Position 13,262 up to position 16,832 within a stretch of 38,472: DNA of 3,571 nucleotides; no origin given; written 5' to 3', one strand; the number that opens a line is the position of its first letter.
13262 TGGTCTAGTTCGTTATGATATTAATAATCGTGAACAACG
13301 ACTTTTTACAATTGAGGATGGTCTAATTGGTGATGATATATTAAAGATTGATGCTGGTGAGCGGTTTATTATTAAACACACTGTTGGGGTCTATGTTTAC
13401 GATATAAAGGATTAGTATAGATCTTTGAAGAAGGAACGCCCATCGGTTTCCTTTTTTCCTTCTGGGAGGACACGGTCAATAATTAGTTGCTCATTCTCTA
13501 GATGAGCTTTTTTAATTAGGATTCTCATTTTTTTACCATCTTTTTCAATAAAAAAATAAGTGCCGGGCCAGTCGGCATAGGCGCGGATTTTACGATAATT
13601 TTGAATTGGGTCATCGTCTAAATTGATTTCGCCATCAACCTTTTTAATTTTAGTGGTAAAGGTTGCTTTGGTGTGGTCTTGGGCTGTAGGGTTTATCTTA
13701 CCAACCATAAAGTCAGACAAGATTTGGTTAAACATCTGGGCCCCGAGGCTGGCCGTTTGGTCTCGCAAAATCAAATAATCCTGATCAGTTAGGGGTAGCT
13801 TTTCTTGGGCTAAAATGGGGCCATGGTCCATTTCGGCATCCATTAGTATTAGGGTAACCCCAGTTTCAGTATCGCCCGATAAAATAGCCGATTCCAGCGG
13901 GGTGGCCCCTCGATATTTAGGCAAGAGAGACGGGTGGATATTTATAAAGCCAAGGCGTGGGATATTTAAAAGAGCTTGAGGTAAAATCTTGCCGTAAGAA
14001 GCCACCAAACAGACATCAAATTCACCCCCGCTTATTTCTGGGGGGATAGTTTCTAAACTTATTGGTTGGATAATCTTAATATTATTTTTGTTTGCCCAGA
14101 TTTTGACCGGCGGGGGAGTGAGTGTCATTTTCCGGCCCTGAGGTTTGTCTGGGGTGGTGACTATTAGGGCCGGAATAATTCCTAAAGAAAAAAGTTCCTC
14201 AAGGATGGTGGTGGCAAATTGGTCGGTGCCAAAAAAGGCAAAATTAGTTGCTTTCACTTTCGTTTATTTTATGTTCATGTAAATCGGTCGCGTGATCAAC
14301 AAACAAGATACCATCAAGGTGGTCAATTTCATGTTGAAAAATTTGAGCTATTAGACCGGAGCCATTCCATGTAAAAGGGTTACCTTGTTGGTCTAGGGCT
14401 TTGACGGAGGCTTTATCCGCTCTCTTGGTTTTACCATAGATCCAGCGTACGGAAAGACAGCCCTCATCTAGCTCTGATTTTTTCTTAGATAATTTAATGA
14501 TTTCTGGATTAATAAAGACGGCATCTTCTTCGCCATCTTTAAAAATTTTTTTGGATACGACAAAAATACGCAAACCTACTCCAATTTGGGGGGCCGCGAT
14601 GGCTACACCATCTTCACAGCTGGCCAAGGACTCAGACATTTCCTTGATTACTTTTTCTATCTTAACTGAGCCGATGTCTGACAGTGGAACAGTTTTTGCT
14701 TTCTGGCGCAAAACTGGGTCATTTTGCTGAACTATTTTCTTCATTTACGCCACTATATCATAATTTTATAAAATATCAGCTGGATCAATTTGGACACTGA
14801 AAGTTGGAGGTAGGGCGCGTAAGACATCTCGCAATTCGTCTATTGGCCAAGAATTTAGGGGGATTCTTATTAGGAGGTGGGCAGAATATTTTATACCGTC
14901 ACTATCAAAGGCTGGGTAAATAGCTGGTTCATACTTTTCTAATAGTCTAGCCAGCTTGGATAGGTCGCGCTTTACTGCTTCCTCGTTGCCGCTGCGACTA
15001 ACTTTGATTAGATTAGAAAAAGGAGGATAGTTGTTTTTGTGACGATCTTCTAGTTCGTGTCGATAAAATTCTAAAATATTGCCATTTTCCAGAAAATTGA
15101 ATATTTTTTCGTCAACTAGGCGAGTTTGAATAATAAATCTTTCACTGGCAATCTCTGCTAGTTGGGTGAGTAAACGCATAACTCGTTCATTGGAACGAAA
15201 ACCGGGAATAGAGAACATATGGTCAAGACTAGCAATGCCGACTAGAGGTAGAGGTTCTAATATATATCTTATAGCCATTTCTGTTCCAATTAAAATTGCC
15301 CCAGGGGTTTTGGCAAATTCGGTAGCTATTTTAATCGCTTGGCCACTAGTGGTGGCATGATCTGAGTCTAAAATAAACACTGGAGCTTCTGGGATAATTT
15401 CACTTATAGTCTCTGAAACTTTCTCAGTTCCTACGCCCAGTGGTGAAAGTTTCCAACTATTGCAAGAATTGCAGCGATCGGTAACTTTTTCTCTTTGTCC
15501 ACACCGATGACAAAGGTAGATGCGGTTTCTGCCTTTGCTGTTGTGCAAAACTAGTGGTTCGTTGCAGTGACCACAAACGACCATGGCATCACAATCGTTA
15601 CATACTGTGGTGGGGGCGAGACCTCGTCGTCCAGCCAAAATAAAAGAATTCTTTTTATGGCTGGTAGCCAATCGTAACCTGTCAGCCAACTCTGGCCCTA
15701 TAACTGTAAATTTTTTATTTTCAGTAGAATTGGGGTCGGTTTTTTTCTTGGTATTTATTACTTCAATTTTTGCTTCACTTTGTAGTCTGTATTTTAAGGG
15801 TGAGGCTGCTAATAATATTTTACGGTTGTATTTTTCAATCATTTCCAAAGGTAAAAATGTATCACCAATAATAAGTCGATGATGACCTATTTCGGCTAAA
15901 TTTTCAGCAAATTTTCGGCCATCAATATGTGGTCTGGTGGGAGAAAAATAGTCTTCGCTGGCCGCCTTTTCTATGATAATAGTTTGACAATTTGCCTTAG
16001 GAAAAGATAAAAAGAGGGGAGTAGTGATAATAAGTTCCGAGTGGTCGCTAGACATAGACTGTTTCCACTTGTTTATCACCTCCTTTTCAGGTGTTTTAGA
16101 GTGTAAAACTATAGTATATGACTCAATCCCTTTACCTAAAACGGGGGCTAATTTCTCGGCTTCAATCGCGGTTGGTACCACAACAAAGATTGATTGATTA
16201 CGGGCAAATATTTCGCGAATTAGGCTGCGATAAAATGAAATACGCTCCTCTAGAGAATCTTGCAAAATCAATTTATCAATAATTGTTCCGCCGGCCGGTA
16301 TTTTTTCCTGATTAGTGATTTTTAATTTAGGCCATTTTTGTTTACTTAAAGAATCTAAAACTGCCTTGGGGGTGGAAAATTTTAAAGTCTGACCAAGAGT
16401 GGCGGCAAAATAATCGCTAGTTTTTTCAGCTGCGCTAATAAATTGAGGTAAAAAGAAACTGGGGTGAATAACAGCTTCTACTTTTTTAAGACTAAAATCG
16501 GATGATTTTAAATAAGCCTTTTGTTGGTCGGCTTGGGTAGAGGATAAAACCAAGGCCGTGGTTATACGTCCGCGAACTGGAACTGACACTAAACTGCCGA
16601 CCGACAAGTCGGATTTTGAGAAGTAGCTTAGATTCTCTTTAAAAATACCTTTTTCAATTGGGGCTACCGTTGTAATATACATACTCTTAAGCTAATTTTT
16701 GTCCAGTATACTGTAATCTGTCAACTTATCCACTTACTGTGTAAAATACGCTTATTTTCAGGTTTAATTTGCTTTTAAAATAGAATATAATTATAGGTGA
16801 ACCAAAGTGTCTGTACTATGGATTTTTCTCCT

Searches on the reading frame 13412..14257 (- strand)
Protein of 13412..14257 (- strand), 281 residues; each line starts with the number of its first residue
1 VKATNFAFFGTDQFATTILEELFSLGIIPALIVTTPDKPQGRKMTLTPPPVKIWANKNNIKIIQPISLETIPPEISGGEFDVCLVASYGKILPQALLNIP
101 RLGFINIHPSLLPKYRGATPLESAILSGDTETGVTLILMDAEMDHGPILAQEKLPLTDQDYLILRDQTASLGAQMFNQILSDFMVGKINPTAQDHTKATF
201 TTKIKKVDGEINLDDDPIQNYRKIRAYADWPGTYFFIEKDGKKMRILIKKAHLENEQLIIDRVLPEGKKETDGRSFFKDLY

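Call 79: search_protein_families(library=pfam, proteins=[window:13412-14257:-], max_evalue=0.00001)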
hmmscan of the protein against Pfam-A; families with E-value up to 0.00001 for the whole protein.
window:13412-14257:- (281 aa): 2 families
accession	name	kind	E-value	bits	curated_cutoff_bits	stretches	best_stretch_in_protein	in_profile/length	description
PF00551.24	Formyl_trans_N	-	4.3e-32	111.8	26.1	1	6-160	3-160/181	Formyl transferase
PF02911.23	Formyl_trans_C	-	2.1e-08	34.7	21.1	1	203-256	1-50/100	Formyl transferase, C-terminal domain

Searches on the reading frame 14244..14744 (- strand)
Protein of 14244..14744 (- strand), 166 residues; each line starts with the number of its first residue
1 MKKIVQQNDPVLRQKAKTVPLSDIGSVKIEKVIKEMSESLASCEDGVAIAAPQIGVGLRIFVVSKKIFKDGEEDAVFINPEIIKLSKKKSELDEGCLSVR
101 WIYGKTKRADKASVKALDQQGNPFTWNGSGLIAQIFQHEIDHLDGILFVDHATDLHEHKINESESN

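Call 79: search_protein_families(library=pfam, proteins=[window:14244-14744:-], max_evalue=0.00001)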
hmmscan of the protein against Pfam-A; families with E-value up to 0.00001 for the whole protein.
window:14244-14744:- (166 aa): 1 family
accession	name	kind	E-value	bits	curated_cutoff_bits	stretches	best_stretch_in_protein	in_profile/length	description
PF01327.26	Pep_deformylase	-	4.5e-46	156.7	22.8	1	1-156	1-154/156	Polypeptide deformylase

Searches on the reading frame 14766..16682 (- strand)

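Call 79: search_protein_families(library=pfam, proteins=[window:14766-16682:-], max_evalue=0.00001)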
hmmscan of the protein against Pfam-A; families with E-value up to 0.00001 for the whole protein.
window:14766-16682:- (638 aa): 1 family
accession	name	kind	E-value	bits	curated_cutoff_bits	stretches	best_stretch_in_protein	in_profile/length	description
PF17764.6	PriA_3primeBD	-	1.2e-06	28.7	22.7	1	22-105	16-96/96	3'DNA-binding domain (3'BD)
